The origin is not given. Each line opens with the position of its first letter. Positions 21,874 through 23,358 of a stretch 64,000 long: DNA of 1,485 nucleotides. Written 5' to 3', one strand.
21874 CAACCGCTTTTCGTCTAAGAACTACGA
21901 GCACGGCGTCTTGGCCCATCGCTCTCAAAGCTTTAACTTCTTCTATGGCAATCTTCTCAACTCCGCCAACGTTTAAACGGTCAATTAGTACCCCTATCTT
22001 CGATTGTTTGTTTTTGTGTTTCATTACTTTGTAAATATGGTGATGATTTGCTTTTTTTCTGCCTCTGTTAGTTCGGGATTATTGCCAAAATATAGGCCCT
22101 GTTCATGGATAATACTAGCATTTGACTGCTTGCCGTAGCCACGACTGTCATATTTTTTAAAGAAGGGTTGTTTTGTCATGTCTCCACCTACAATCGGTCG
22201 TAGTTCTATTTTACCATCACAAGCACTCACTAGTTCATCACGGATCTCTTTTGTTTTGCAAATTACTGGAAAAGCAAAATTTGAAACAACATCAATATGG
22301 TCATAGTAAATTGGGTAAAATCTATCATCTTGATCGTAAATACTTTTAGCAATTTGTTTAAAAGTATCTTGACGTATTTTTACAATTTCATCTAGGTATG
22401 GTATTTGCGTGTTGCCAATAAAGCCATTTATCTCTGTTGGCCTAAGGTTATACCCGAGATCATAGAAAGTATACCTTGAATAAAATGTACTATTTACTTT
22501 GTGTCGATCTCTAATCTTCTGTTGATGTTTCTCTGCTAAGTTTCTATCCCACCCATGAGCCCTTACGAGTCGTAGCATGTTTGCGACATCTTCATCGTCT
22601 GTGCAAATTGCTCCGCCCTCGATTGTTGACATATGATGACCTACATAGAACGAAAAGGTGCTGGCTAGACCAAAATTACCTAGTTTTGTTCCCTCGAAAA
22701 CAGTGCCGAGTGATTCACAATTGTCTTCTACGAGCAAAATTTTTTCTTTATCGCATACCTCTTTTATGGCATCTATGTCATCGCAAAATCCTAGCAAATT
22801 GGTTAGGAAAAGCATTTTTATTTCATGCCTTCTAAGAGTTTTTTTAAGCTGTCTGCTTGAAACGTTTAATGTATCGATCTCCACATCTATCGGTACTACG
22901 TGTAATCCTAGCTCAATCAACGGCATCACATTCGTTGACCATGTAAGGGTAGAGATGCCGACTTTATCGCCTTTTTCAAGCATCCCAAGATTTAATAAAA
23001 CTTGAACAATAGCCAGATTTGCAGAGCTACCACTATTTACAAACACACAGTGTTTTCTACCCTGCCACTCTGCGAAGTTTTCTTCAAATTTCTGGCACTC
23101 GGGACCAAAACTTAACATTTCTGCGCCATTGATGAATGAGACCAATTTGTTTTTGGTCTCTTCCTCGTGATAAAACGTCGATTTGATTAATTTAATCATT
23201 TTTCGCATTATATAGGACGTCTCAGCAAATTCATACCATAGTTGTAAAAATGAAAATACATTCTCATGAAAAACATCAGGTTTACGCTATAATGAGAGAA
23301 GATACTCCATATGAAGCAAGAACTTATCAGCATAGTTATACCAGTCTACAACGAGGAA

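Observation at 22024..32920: GDP-mannose-derived deoxyhexose module (Gmd + ColD-like 3-dehydratase + Rmd-like reductase) without a ColC-type epimerase/reductase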

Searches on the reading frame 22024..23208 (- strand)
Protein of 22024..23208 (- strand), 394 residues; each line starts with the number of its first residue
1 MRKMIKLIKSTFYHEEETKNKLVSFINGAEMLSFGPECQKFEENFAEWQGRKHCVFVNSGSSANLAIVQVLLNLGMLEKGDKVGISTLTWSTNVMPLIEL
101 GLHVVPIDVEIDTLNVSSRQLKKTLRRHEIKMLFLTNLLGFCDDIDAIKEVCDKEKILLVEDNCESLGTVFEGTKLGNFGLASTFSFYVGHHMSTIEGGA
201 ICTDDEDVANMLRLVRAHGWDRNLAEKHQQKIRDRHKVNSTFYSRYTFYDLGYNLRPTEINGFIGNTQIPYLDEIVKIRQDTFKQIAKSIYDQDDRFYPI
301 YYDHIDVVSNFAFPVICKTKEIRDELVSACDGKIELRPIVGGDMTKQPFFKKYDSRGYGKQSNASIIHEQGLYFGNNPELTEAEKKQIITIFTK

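Call 4: search_protein_families(library=pfam, proteins=[window:22024-23208:-])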
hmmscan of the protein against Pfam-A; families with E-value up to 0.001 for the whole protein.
window:22024-23208:- (394 aa): 3 families
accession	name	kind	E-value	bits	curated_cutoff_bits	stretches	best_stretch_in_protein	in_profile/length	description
PF01041.23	DegT_DnrJ_EryC1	-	3.8e-61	207.8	19.8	1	15-391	4-358/360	DegT/DnrJ/EryC1/StrS aminotransferase family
PF01053.26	Cys_Met_Meta_PP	-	2.8e-08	33.1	27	1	36-216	52-227/381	Cys/Met metabolism PLP-dependent enzyme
PF00266.25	Aminotran_5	-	1.4e-05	24.6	21.5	1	39-167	46-180/371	Aminotransferase class-V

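Call 5: search_protein_families(library=ncbifam, proteins=[window:22024-23208:-])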
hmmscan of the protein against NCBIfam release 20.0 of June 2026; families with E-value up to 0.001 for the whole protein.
window:22024-23208:- (394 aa): 13 families
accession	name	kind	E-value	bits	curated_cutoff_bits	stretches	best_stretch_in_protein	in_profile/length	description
NF011936.0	PRK15407.1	equivalog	8.4e-63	212.6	423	1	14-392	45-432/440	lipopolysaccharide biosynthesis protein RfbH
TIGR03588.1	PseC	equivalog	1.1e-40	139.8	423.5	1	26-303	20-288/380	UDP-4-amino-4,6-dideoxy-N-acetyl-beta-L-altrosamine transaminase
TIGR04181.1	NHT_00031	hypoth_equivalog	7.6e-35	120.4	420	1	17-358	11-343/359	LegC family aminotransferase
NF008658.2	PRK11658.1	equivalog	8.8e-31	106.9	631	1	31-288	28-269/379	UDP-4-amino-4-deoxy-L-arabinose aminotransferase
NF008687.0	PRK11706.1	equivalog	5.6e-23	81.3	375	1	38-327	33-306/375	dTDP-4-amino-4,6-dideoxygalactose transaminase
TIGR04427.1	PLP_DesI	equivalog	2.8e-18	66.2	650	1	31-225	47-234/390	dTDP-4-dehydro-6-deoxyglucose aminotransferase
TIGR02379.1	ECA_wecE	subfamily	8.5e-17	61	434.85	1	38-292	33-270/376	dTDP-4-amino-4,6-dideoxy-D-glucose transaminase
NF006003.0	PRK08133.1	equivalog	1.2e-08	34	522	1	36-219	66-244/396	O-succinylhomoserine sulfhydrylase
NF005871.0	PRK07811.1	equivalog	4.7e-05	22.1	513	1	35-215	60-234/389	cystathionine gamma-synthase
TIGR00858.1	bioF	equivalog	0.00028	19.7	426.45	1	39-82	69-112/365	8-amino-7-oxononanoate synthase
TIGR01326.1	OAH_OAS_sulfhy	subfamily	0.00045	19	495.1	1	36-201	57-216/418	O-acetylhomoserine aminocarboxypropyltransferase/cysteine synthase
NF005526.0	PRK07179.1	equivalog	0.00061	18.5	428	0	29-72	92-135/407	alpha-hydroxyketone-type quorum-sensing autoinducer synthase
NF006347.0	PRK08574.1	equivalog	0.0007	18.4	477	1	36-213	53-224/385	cystathionine gamma-synthase family protein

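Call 9: search_solved_structures(query=window:22024-23208:-, show_alignments=3)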
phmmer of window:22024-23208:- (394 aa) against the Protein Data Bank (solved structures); distinct sequences matched with E-value up to 0.001: 58.
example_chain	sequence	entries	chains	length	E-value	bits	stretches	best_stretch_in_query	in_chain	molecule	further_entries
2gms_A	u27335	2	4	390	1.3e-60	208.6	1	19-377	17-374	Putative pyridoxamine 5-phosphate-dependent dehydrase, Wbdk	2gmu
3b8x_A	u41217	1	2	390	1.3e-59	205.4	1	19-377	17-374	Pyridoxamine 5-phosphate-dependent dehydrase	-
2r0t_A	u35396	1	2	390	2.3e-59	204.5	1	19-377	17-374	Pyridoxamine 5-phosphate-dependent dehydrase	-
3gr9_A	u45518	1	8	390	2.5e-59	204.4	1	19-377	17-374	ColD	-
3bcx_A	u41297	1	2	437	1.2e-40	142.9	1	35-391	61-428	CDP-6-deoxy-L-threo-D-glycero-4-hexulose-3-dehydrase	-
3bb8_A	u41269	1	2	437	2.2e-39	138.8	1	35-391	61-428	CDP-4-keto-6-deoxy-D-glucose-3-dehydrase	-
9wvy_A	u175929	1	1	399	1.4e-34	123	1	13-286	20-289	Putative NDP-4-keto-6-deoxyglucose-3-dehydratase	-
3bn1_A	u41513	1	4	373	5e-26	94.8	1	33-223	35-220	Perosamine synthetase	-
3dr7_A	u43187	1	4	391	5.9e-26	94.6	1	33-223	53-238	Putative perosamine synthetase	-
3dr4_A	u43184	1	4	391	8.1e-26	94.1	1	33-223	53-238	Putative perosamine synthetase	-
7b0m_AAA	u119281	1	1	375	9.6e-23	84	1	22-219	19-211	Sugar aminotransferase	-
5u1z_A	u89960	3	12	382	9.8e-23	84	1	32-223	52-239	Putative aminotransferase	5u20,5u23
5u21_A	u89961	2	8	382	1.3e-22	83.6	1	32-223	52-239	Putative aminotransferase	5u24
7b0d_A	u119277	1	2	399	1.4e-22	83.5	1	32-222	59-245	Glutamine--scyllo-inositol transaminase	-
2fn6_A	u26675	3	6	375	4.5e-21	78.5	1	16-222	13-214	AMINOTRANSFERASE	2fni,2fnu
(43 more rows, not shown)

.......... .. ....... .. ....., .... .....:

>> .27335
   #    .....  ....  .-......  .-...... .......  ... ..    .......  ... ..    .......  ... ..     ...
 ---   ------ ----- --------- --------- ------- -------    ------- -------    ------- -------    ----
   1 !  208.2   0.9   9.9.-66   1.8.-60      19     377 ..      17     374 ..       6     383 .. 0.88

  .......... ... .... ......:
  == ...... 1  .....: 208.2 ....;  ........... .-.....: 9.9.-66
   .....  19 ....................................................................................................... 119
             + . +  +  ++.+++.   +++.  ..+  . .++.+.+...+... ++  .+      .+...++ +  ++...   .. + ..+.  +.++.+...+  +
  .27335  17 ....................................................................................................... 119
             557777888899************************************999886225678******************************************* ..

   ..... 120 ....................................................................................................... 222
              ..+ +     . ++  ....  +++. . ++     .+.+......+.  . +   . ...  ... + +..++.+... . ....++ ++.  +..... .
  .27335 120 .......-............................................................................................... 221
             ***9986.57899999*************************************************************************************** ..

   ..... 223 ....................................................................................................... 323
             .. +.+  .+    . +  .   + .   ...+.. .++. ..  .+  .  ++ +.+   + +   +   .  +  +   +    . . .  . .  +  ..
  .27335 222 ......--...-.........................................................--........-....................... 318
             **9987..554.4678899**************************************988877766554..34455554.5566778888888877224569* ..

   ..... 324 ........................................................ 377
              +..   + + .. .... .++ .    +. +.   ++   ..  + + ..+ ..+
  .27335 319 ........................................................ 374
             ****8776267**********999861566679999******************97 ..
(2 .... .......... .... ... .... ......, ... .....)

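Call 13: find_homologous_proteins(query=window:22024-23208:-, max_evalue=1e-20)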
Query window:22024-23208:- (394 aa): 7990 proteins with E <= 1e-20 among 8000 candidates; the best 120 are listed.
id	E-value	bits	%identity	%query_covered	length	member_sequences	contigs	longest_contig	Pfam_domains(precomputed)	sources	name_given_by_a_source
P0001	8.8e-268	906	100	100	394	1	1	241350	PF00266.26,PF01053.27,PF01041.24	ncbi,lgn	-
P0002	7.6e-232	787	84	100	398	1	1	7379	PF01053.27,PF01041.24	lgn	-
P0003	1.8e-229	779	84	99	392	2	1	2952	PF01053.27,PF01041.24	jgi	-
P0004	4.2e-229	778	83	99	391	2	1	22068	PF01053.27,PF01041.24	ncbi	ncbi:MAG: aminotransferase class V-fold PLP-dependent enzyme [Candidatus Saccharimonadales bacterium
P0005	1.0e-223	760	82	99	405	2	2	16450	PF01053.27,PF01041.24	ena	-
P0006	1.8e-221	753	81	99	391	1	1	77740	PF00266.26,PF01053.27,PF01041.24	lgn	-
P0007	8.5e-221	751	80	100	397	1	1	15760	PF00266.26,PF01053.27,PF01041.24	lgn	-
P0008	9.1e-221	751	81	99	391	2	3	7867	PF00266.26,PF01053.27,PF01041.24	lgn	-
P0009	1.1e-220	750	81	99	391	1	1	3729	PF01053.27,PF01041.24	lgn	-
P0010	5.8e-220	748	80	99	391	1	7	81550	PF00266.26,PF01053.27,PF01041.24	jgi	jgi:CDP-6-deoxy-D-xylo-4-hexulose-3-dehydrase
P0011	8.4e-220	748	81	99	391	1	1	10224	PF00266.26,PF01053.27,PF01041.24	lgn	-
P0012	4.5e-219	745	80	99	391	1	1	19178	PF00266.26,PF01053.27,PF01041.24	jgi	jgi:CDP-6-deoxy-D-xylo-4-hexulose-3-dehydrase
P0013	7.2e-219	745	81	99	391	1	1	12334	PF01053.27,PF01041.24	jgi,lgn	jgi:CDP-6-deoxy-D-xylo-4-hexulose-3-dehydrase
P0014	1.2e-217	740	81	99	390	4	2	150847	PF00266.26,PF01053.27,PF01041.24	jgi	jgi:CDP-4-dehydro-6-deoxyglucose reductase, E1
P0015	1.5e-217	740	80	99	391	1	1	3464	PF00266.26,PF01053.27,PF01041.24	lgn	-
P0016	2.3e-217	740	79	99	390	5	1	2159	PF00266.26,PF01053.27,PF01041.24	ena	-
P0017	1.4e-216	737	80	99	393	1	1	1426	PF01053.27,PF01041.24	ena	-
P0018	1.5e-216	737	79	99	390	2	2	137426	PF01053.27,PF01041.24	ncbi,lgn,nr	ncbi:MAG: DegT/DnrJ/EryC1/StrS aminotransferase family protein [Candidatus Levybacteria bacterium]|n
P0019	2.6e-216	736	79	99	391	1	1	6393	PF00266.26,PF01053.27,PF01041.24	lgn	-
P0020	3.2e-216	736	79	99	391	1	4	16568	PF01053.27,PF01041.24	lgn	-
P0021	6.8e-216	735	80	99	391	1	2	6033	PF00266.26,PF01053.27,PF01041.24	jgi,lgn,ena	jgi:CDP-6-deoxy-D-xylo-4-hexulose-3-dehydrase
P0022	8.9e-216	734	79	99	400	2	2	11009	PF01053.27,PF01041.24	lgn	-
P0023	1.1e-215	734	79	99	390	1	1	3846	PF01053.27,PF01041.24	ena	-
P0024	2.0e-215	733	80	99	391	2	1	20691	PF01053.27,PF01041.24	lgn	-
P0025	3.5e-215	732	78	99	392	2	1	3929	PF00266.26,PF01053.27,PF01041.24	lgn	-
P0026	1.3e-214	731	79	99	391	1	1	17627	PF01053.27,PF01041.24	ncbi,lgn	-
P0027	1.8e-214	730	78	99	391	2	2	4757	PF00266.26,PF01053.27,PF01041.24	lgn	-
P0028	3.3e-214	729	79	99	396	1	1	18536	PF01053.27,PF01041.24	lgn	-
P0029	5.0e-214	729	79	99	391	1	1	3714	PF01053.27,PF01041.24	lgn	-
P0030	7.6e-214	728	77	99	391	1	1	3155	PF00266.26,PF01053.27,PF01041.24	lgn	-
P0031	9.6e-214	728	78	99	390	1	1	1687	PF00266.26,PF01053.27,PF01041.24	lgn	-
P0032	1.0e-213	728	77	99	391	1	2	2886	PF01053.27,PF01041.24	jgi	jgi:CDP-4-dehydro-6-deoxyglucose reductase, E1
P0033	1.5e-213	727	79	99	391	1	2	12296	PF01053.27,PF01041.24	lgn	-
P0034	8.2e-213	725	78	99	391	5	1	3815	PF01053.27,PF01041.24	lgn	-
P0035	1.2e-212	724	79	99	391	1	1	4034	PF00266.26,PF01053.27,PF01041.24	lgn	-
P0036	1.8e-212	723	78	99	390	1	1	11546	PF00266.26,PF01053.27,PF01041.24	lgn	-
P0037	2.4e-212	723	77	99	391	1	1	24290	PF00266.26,PF01053.27,PF01041.24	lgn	-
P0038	2.4e-212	723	79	99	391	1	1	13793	PF01053.27,PF01041.24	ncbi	-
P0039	3.1e-212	723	78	99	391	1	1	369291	PF00266.26,PF01053.27,PF01041.24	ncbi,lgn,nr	ncbi:MAG: hypothetical protein JWN12_430 [Candidatus Saccharibacteria bacterium]|nr:hypothetical pro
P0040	3.2e-212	723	77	99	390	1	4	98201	PF01053.27,PF01041.24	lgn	-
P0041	5.3e-212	722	78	99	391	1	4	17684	PF01053.27,PF01041.24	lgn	-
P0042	9.1e-212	721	77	99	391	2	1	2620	PF00266.26,PF01053.27,PF01041.24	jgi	jgi:CDP-4-dehydro-6-deoxyglucose reductase, E1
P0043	1.1e-211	721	77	99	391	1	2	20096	PF00266.26,PF01053.27,PF01041.24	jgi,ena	-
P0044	1.5e-211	720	77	99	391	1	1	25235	PF00266.26,PF01053.27,PF01041.24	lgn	-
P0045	2.7e-211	720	77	99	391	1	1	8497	PF01053.27,PF01041.24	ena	-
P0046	3.1e-211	719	77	99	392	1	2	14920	PF00266.26,PF01053.27,PF01041.24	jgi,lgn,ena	jgi:CDP-6-deoxy-D-xylo-4-hexulose-3-dehydrase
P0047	4.0e-211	719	76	100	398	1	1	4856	PF00155.28,PF00266.26,PF01053.27,PF01041.24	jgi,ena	jgi:CDP-6-deoxy-D-xylo-4-hexulose-3-dehydrase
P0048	7.6e-211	718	79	99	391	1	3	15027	PF01053.27,PF01041.24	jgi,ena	-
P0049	1.8e-210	717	76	100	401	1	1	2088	PF00266.26,PF01053.27,PF01041.24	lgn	-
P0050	1.8e-210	717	77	99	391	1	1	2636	PF00266.26,PF01053.27,PF01041.24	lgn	-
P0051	1.9e-210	717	77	99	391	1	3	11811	PF01053.27,PF01041.24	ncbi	-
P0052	2.5e-210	716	78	99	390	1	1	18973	PF00266.26,PF01053.27,PF01041.24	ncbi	-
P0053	2.8e-210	716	76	99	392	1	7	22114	PF00266.26,PF01053.27,PF01041.24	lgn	-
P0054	3.3e-210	716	77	99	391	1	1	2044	PF00266.26,PF01053.27,PF01041.24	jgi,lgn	-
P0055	5.0e-210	715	76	99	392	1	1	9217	PF00266.26,PF01053.27,PF01041.24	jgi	jgi:CDP-6-deoxy-D-xylo-4-hexulose-3-dehydrase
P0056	6.4e-210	715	78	99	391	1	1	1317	PF01053.27,PF01041.24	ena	-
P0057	9.2e-210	715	76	99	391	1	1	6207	PF00155.28,PF00266.26,PF01053.27,PF01041.24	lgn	-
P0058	9.6e-210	714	76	99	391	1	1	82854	PF00266.26,PF01053.27,PF01041.24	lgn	-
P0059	9.7e-210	714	77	99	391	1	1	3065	PF01053.27,PF01041.24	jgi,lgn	-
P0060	1.1e-209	714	77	99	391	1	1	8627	PF00266.26,PF01053.27,PF01041.24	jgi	jgi:CDP-4-dehydro-6-deoxyglucose reductase, E1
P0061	1.2e-209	714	76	99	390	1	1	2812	PF01053.27,PF01041.24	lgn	-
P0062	6.4e-209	712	78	99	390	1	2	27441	PF00266.26,PF01053.27,PF01041.24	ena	-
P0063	6.5e-209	712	76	99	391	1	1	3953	PF01053.27,PF01041.24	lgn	-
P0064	8.3e-209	711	78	99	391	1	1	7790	PF01053.27,PF01041.24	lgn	-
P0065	1.4e-208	711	76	99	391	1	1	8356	PF00266.26,PF01053.27,PF01041.24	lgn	-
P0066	1.4e-208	711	77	99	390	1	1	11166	PF00155.28,PF00266.26,PF01053.27,PF01041.24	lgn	-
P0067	1.5e-208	711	78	99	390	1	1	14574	PF01053.27,PF01041.24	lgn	-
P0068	1.7e-208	710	77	99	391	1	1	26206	PF00266.26,PF01053.27,PF01041.24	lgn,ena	-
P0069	1.7e-208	710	76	99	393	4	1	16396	PF00266.26,PF01053.27,PF01041.24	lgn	-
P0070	1.8e-208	710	76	99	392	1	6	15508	PF00266.26,PF01053.27,PF01041.24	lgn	-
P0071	3.2e-208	709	76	99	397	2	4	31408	PF00266.26,PF01053.27,PF01041.24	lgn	-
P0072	4.0e-208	709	75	100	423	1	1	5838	PF01053.27,PF01041.24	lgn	-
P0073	6.4e-208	708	75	99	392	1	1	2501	PF00266.26,PF01053.27,PF01041.24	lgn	-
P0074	6.6e-208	708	77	99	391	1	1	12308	PF00266.26,PF01053.27,PF01041.24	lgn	-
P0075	7.2e-208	708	75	99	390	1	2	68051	PF00266.26,PF01053.27,PF01041.24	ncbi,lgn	-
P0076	8.3e-208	708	76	99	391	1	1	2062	PF01053.27,PF01041.24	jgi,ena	-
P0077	9.7e-208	708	76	99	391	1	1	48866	PF01053.27,PF01041.24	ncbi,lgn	ncbi:MAG: aminotransferase class V-fold PLP-dependent enzyme [Candidatus Saccharimonadales bacterium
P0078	1.1e-207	708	75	99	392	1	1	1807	PF00266.26,PF01053.27,PF01041.24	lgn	-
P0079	1.1e-207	708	77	99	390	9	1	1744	PF00266.26,PF01053.27,PF01041.24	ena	-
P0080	1.1e-207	708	76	99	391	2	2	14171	PF00266.26,PF01053.27,PF01041.24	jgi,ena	jgi:Predicted pyridoxal phosphate-dependent enzyme apparently involved in regulation of cell wall bi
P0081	1.3e-207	707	76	99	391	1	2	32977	PF01053.27,PF01041.24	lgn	-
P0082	1.6e-207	707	76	99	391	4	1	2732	PF00155.28,PF00266.26,PF01053.27,PF01041.24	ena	-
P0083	3.9e-207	706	77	99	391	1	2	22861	PF00266.26,PF01053.27,PF01041.24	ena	-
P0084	4.5e-207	706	75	99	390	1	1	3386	PF00266.26,PF01053.27,PF01041.24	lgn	-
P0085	6.7e-207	705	76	99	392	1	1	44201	PF00266.26,PF01053.27,PF01041.24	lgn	-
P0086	6.9e-207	705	76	99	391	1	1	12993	PF00266.26,PF01053.27,PF01041.24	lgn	-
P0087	7.7e-207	705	76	99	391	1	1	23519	PF00266.26,PF01053.27,PF01041.24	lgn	-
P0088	8.6e-207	705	77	99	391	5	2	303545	PF01053.27,PF01041.24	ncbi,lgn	-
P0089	8.8e-207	705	76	99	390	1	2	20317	PF00266.26,PF01053.27,PF01041.24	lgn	-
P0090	9.4e-207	705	75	99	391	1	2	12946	PF00266.26,PF01053.27,PF01041.24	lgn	-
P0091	1.0e-206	705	76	99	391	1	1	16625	PF00266.26,PF01053.27,PF01041.24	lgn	-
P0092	1.8e-206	704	75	99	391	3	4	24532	PF00266.26,PF01053.27,PF01041.24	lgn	-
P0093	2.0e-206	704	76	99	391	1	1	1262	PF00266.26,PF01053.27,PF01041.24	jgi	jgi:CDP-6-deoxy-D-xylo-4-hexulose-3-dehydrase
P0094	2.0e-206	704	78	99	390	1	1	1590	PF00266.26,PF01053.27,PF01041.24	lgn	-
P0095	2.2e-206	703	75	99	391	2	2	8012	PF01053.27,PF01041.24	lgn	-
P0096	2.6e-206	703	76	99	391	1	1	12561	PF00266.26,PF01053.27,PF01041.24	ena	-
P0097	2.6e-206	703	77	99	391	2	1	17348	PF01053.27,PF01041.24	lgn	-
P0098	6.7e-206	702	78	99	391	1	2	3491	PF00266.26,PF01053.27,PF01041.24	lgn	-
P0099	7.9e-206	702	77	99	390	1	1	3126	PF01053.27,PF01041.24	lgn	-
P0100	1.4e-205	701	81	92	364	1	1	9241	PF01053.27,PF01041.24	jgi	jgi:CDP-6-deoxy-D-xylo-4-hexulose-3-dehydrase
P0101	1.6e-205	701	75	99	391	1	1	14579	PF00266.26,PF01053.27,PF01041.24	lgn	-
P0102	2.2e-205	700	75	99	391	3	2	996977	PF01053.27,PF01041.24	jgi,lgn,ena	-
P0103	2.4e-205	700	77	99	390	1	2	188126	PF00266.26,PF01053.27,PF01041.24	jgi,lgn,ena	-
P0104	2.6e-205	700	75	99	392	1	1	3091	PF00266.26,PF01053.27,PF01041.24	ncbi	-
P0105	2.6e-205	700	76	99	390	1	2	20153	PF01053.27,PF01041.24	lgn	-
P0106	2.6e-205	700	76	99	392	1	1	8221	PF00266.26,PF01053.27,PF01041.24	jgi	jgi:CDP-4-dehydro-6-deoxyglucose reductase, E1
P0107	2.7e-205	700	75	99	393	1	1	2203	PF00266.26,PF01053.27,PF01041.24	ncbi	-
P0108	3.0e-205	700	76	99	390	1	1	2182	PF00266.26,PF01053.27,PF01041.24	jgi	-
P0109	3.1e-205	700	81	92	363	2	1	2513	PF00266.26,PF01053.27,PF01041.24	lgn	-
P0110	3.3e-205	700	77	99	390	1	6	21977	PF00266.26,PF01053.27,PF01041.24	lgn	-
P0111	3.7e-205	699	76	99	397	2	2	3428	PF00266.26,PF01053.27,PF01041.24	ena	-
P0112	4.1e-205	699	74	99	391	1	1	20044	PF00266.26,PF01053.27,PF01041.24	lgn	-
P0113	4.2e-205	699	75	99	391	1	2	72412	PF01053.27,PF01041.24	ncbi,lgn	ncbi:MAG: DegT/DnrJ/EryC1/StrS family aminotransferase [Candidatus Levyibacteriota bacterium]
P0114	4.5e-205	699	75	99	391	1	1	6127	PF00266.26,PF01053.27,PF01041.24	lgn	-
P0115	9.0e-205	698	75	99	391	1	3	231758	PF00266.26,PF01053.27,PF01041.24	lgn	-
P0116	1.3e-204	698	73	99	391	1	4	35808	PF00266.26,PF01053.27,PF01041.24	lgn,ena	-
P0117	1.5e-204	697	75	99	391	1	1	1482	PF01053.27,PF01041.24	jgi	jgi:CDP-6-deoxy-D-xylo-4-hexulose-3-dehydrase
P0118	3.6e-204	696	76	99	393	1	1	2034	PF01053.27,PF01041.24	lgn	-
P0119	4.2e-204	696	75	99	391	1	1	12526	PF00266.26,PF01053.27,PF01041.24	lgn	-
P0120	6.0e-204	695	76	99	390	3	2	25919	PF01053.27,PF01041.24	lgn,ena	-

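Call 14: find_encoding_contigs(protein=P0001, flank=10000, max_places=3)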
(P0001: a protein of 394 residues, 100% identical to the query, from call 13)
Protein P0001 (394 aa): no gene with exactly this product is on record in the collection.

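Call 15: find_encoding_contigs(protein=P0039, flank=10000, max_places=3)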
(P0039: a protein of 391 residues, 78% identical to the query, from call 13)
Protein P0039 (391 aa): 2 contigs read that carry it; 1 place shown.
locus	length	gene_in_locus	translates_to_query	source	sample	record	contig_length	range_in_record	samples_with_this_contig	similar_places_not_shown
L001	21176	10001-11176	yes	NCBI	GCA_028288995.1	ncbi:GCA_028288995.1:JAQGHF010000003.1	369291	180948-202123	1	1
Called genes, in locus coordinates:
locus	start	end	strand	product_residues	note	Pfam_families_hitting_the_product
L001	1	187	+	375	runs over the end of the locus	PF13439:Glyco_transf_4, PF20706:GT4-conflict, PF00534:Glycos_transf_1, PF13692:Glyco_trans_1_4, PF13524:Glyco_trans_1_2 (weak)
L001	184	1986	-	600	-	PF13620:CarboxypepD_reg (faint)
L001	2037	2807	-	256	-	PF00702:Hydrolase (faint), PF08282:Hydrolase_3, PF03332:PMM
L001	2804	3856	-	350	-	PF00483:NTP_transferase, PF12804:NTP_transf_3 (weak), PF22640:ManC_GMP_beta-helix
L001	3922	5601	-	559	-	PF19830:DUF6311, PF25853:DUF6311_C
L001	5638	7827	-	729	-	-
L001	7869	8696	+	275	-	PF00535:Glycos_transf_2, PF10111:Glyco_tranf_2_2 (weak), PF13641:Glyco_tranf_2_3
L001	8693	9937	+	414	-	-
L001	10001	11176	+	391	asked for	PF01041:DegT_DnrJ_EryC1, PF01053:Cys_Met_Meta_PP, PF00266:Aminotran_5 (weak)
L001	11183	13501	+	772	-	PF13439:Glyco_transf_4 (faint), PF00534:Glycos_transf_1, PF13692:Glyco_trans_1_4, PF13524:Glyco_trans_1_2, PF20706:GT4-conflict (faint), PF00534:Glycos_transf_1, PF13692:Glyco_trans_1_4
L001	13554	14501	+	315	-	PF00535:Glycos_transf_2, PF10111:Glyco_tranf_2_2 (weak)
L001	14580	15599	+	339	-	PF20706:GT4-conflict, PF00534:Glycos_transf_1, PF13692:Glyco_trans_1_4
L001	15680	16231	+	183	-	-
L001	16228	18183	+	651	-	PF16158:N_BRCA1_IG (faint)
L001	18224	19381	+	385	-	PF20706:GT4-conflict, PF00534:Glycos_transf_1, PF13692:Glyco_trans_1_4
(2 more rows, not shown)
